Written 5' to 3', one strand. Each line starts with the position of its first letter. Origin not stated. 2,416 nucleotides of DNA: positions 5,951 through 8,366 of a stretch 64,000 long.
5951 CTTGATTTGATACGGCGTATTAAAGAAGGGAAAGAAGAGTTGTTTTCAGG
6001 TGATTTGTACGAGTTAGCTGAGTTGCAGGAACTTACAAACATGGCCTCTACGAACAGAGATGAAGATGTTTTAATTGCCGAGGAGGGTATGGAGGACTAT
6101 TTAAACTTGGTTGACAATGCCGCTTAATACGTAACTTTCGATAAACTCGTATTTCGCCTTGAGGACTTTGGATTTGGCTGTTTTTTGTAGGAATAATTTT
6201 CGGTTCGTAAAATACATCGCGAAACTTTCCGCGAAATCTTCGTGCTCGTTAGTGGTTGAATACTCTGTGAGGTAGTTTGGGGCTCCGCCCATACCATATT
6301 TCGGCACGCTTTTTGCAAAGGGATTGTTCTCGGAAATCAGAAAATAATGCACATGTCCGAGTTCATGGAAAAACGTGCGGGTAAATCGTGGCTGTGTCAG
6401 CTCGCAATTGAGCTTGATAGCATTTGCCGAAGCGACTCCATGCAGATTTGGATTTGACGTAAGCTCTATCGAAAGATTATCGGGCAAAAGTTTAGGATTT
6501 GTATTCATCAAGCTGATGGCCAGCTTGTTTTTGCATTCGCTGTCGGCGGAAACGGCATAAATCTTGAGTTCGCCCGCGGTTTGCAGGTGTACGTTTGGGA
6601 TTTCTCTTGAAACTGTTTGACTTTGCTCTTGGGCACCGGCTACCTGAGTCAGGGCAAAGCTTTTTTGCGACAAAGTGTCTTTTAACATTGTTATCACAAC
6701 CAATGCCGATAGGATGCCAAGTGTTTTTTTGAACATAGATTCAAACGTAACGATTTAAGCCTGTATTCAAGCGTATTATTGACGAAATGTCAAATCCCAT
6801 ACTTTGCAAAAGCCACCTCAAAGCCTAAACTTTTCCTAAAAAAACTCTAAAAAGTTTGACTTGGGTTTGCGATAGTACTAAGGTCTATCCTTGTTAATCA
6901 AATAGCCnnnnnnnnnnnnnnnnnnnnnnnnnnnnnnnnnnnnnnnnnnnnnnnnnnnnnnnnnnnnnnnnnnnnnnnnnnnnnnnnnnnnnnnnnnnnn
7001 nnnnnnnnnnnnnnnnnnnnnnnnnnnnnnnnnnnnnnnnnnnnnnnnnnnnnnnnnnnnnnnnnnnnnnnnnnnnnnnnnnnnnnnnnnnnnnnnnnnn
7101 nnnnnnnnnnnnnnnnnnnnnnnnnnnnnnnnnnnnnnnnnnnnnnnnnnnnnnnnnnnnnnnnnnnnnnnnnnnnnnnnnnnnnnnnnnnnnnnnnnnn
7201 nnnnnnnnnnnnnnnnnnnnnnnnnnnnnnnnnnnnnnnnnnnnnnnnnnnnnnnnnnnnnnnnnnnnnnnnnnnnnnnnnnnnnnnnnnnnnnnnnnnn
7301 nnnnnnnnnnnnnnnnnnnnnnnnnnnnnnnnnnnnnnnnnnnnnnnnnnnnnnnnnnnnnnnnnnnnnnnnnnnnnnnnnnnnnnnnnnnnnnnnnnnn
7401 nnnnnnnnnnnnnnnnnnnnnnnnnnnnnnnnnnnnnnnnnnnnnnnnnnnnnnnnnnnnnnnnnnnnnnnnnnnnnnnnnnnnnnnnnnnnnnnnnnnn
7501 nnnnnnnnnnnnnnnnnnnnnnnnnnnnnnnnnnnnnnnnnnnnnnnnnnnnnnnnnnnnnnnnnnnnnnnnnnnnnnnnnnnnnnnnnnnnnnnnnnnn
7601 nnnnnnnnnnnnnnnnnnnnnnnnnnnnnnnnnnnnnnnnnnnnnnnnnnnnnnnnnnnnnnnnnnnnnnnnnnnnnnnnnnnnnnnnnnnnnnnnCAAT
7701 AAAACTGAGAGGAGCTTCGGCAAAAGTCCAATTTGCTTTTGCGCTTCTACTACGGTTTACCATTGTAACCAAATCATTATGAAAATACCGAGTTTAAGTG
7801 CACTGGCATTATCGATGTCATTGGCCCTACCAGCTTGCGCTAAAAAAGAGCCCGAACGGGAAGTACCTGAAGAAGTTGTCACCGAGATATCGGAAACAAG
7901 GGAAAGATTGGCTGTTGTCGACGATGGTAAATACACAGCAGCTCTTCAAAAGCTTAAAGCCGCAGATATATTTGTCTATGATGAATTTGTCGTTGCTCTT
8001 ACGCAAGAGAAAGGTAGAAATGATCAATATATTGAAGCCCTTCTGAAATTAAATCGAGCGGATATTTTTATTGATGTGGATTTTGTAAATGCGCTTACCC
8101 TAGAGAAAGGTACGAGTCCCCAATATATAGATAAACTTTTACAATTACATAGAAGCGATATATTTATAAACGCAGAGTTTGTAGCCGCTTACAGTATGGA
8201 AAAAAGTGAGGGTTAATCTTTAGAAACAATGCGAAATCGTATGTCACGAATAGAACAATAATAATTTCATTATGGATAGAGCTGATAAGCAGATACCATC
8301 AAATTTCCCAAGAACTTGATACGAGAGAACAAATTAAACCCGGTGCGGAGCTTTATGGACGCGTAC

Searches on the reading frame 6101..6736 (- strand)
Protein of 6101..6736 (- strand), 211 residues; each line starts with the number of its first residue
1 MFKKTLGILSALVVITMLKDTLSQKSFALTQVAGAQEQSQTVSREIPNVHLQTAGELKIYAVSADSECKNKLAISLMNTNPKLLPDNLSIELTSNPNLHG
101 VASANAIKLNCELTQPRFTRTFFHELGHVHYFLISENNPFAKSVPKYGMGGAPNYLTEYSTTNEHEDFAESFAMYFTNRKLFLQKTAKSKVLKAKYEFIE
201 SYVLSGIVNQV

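Call 7: search_protein_families(library=pfam, proteins=[window:6101-6736:-], max_evalue=0.01)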
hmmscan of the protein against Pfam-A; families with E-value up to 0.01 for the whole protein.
window:6101-6736:- (211 aa): 2 families
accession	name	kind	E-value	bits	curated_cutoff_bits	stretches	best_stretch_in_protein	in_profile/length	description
PF15890.11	Peptidase_Mx1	-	0.0012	18.7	25.6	1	155-203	172-231/240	Putative zinc-binding metallo-peptidase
PF07737.17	ATLF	-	0.0078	16.4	27.4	0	133-187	129-183/193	Anthrax toxin lethal factor, N- and C-terminal domain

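Call 34: search_protein_families(library=padloc, proteins=[window:6101-6736:-], max_evalue=0.1)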
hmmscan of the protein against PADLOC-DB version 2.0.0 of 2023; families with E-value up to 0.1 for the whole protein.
window:6101-6736:- (211 aa): 0 families

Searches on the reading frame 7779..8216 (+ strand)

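Call 7: search_protein_families(library=pfam, proteins=[window:7779-8216:+], max_evalue=0.01)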
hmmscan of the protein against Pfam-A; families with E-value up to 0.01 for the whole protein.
window:7779-8216:+ (145 aa): 1 family
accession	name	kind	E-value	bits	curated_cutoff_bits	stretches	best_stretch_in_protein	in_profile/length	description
PF21802.2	Cas3-like_C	-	0.01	16.4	27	0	5-30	55-80/96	CRISPR-associated Cas3 subtype I-F/YPEST-like, C-terminal domain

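Call 34: search_protein_families(library=padloc, proteins=[window:7779-8216:+], max_evalue=0.1)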
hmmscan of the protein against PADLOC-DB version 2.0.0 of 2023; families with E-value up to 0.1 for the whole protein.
window:7779-8216:+ (145 aa): 0 families
